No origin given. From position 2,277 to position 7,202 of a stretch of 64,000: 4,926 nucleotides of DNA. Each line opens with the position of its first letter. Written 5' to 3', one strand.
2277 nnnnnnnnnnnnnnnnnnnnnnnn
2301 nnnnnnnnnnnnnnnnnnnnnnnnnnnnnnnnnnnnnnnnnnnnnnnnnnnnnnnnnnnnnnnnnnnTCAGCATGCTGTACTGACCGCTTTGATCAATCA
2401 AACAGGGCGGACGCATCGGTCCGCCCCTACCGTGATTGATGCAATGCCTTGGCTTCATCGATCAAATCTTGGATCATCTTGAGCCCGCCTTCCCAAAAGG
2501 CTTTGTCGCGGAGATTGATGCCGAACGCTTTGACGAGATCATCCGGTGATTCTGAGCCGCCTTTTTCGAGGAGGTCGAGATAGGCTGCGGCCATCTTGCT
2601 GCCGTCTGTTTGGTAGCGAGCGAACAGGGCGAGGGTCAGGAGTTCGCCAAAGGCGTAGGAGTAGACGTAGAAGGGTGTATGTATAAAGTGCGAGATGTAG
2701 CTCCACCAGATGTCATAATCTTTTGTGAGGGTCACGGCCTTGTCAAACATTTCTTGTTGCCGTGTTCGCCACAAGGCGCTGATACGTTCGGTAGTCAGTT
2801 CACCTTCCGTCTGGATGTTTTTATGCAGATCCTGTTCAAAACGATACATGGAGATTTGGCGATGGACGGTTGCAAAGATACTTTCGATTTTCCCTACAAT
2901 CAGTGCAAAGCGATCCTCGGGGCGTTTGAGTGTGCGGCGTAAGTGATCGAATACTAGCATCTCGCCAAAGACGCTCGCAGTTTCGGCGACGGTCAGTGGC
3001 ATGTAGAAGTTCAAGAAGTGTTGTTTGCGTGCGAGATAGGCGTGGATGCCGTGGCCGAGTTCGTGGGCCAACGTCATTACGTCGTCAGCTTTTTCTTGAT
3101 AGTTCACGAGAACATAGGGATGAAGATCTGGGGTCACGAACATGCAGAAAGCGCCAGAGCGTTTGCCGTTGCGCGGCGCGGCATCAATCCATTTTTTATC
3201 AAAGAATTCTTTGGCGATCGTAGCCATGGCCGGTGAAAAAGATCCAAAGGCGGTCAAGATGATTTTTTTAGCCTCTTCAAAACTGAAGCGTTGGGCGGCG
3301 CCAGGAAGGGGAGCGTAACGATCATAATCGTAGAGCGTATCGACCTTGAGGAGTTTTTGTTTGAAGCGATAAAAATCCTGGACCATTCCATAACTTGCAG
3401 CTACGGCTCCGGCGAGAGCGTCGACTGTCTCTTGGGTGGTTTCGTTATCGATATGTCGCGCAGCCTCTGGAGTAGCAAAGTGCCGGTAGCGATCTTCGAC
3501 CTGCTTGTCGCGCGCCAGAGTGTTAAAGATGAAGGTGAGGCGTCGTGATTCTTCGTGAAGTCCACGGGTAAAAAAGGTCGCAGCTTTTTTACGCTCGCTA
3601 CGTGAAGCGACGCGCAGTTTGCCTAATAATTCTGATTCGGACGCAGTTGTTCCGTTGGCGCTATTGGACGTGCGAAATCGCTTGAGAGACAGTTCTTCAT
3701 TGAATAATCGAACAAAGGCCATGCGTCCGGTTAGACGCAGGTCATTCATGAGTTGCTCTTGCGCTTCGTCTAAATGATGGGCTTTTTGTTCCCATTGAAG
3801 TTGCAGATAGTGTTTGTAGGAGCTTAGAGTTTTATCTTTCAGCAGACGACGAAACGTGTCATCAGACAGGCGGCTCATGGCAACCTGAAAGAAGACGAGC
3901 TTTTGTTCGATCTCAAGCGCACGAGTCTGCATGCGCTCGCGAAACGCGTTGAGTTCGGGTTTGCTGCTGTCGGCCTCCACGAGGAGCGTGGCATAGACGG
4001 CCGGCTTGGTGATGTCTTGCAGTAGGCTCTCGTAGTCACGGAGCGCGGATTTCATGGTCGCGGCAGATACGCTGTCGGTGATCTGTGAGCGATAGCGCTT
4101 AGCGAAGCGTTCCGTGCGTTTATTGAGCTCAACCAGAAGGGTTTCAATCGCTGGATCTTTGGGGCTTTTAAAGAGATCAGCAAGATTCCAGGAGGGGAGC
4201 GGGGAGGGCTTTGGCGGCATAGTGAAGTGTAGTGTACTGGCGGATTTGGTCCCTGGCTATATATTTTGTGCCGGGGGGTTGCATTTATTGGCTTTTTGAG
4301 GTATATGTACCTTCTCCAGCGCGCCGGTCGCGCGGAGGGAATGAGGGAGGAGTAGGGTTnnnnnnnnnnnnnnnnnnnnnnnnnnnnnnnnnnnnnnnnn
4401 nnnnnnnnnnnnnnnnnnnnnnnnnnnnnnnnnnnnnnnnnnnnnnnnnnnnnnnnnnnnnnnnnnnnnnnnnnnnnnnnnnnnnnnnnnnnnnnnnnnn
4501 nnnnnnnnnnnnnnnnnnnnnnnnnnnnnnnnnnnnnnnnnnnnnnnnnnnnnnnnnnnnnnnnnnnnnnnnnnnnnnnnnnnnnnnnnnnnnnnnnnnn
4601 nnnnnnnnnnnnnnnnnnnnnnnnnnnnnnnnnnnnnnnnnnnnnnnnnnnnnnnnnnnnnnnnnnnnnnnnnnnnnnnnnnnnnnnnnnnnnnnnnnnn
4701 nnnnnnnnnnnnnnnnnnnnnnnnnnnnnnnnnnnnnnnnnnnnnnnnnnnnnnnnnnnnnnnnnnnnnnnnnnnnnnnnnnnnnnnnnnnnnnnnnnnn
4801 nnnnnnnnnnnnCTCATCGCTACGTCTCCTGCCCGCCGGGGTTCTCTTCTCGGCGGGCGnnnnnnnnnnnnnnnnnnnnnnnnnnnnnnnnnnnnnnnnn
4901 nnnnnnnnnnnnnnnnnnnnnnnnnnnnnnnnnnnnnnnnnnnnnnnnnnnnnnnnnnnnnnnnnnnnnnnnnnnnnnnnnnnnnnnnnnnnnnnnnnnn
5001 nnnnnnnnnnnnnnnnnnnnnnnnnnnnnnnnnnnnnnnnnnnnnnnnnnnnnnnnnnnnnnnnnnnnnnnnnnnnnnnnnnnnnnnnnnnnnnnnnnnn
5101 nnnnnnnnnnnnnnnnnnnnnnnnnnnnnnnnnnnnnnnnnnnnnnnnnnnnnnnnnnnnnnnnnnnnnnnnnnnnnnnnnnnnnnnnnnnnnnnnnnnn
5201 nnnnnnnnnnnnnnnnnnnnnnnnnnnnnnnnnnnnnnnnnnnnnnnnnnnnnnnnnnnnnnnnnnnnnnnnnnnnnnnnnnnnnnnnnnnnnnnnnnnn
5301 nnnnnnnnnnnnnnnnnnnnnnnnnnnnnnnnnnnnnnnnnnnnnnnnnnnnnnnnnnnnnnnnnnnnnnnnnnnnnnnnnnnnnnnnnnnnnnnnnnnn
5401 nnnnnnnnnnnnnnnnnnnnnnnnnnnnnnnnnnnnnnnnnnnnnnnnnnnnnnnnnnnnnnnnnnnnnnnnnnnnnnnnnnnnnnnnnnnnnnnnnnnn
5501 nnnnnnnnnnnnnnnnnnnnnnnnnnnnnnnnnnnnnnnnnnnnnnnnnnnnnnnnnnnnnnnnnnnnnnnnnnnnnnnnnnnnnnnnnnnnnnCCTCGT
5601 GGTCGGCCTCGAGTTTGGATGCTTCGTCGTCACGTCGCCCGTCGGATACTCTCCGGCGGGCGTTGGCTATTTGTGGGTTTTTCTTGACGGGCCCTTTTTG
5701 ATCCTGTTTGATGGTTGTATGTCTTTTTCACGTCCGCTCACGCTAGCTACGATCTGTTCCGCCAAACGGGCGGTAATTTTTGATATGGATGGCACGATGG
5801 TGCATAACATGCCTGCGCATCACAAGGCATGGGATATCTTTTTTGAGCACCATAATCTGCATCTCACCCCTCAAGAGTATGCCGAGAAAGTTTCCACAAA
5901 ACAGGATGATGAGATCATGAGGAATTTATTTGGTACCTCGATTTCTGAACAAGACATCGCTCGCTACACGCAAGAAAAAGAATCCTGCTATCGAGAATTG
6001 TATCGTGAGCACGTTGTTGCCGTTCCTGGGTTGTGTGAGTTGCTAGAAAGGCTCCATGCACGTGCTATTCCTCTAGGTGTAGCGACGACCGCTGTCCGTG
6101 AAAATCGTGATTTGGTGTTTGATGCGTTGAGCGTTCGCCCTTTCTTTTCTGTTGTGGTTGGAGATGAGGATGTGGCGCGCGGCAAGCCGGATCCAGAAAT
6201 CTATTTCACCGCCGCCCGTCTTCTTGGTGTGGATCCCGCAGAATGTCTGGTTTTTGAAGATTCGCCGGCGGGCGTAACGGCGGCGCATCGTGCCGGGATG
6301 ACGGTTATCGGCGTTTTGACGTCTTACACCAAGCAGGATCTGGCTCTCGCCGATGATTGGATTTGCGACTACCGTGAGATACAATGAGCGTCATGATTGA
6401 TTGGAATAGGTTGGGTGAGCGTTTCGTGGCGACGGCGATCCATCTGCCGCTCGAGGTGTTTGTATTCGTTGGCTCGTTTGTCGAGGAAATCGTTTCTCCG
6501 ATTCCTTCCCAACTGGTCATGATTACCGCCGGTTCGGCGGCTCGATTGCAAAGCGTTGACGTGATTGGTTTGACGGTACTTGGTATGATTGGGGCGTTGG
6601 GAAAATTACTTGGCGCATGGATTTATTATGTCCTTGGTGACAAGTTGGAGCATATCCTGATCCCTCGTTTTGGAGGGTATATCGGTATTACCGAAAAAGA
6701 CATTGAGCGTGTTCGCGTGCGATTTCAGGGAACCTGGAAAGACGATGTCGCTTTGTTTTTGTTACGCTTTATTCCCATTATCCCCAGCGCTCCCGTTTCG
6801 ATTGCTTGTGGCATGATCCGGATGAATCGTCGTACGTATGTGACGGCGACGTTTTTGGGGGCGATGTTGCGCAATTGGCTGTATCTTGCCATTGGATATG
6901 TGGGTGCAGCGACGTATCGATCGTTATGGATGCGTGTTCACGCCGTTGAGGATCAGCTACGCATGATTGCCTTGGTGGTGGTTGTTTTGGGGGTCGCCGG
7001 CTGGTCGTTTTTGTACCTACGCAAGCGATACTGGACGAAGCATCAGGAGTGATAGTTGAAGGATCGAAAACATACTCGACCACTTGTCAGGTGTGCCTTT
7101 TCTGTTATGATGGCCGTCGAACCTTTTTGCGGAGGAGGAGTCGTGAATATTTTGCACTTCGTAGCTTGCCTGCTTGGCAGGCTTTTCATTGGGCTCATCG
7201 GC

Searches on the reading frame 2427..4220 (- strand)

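Call 59: search_protein_families(library=pfam, proteins=[window:2427-4220:-])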
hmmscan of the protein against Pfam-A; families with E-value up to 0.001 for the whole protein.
window:2427-4220:- (597 aa): 2 families
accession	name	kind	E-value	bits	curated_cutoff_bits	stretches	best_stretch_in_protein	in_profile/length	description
PF01432.26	Peptidase_M3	-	5.7e-48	164.8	27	1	205-577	6-452/457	Peptidase family M3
PF08439.15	Peptidase_M3_N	-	2.1e-12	47.5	25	1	117-177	4-65/70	Oligopeptidase F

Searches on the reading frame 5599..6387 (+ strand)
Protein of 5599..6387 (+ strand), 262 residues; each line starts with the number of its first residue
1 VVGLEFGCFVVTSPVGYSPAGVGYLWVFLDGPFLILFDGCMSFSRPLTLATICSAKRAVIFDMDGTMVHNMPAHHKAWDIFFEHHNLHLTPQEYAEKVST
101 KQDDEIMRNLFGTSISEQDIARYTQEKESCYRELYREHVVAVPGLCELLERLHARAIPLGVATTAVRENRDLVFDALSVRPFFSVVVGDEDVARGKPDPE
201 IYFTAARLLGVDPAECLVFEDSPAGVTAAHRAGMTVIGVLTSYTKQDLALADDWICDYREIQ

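Call 59: search_protein_families(library=pfam, proteins=[window:5599-6387:+])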
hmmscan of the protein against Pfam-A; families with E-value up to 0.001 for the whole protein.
window:5599-6387:+ (262 aa): 4 families
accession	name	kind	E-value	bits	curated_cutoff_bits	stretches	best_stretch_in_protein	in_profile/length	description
PF13419.12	HAD_2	-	4.3e-35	121.9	23.8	1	59-239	1-178/178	Haloacid dehalogenase-like hydrolase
PF00702.32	Hydrolase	-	1.1e-30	107.9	26.4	1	57-233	2-191/191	haloacid dehalogenase-like hydrolase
PF13242.12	Hydrolase_like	-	2.6e-08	34.1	22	1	194-250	2-59/75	HAD-hyrolase-like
PF12710.13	HAD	-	0.00059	20.8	27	1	59-189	1-130/189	haloacid dehalogenase-like hydrolase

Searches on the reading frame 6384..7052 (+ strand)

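Call 59: search_protein_families(library=pfam, proteins=[window:6384-7052:+])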
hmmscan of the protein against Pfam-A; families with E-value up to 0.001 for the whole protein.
window:6384-7052:+ (222 aa): 1 family
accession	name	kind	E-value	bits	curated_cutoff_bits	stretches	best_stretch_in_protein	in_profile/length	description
PF09335.16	VTT_dom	-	4.9e-20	72.7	33.9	1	40-172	1-122/123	VTT domain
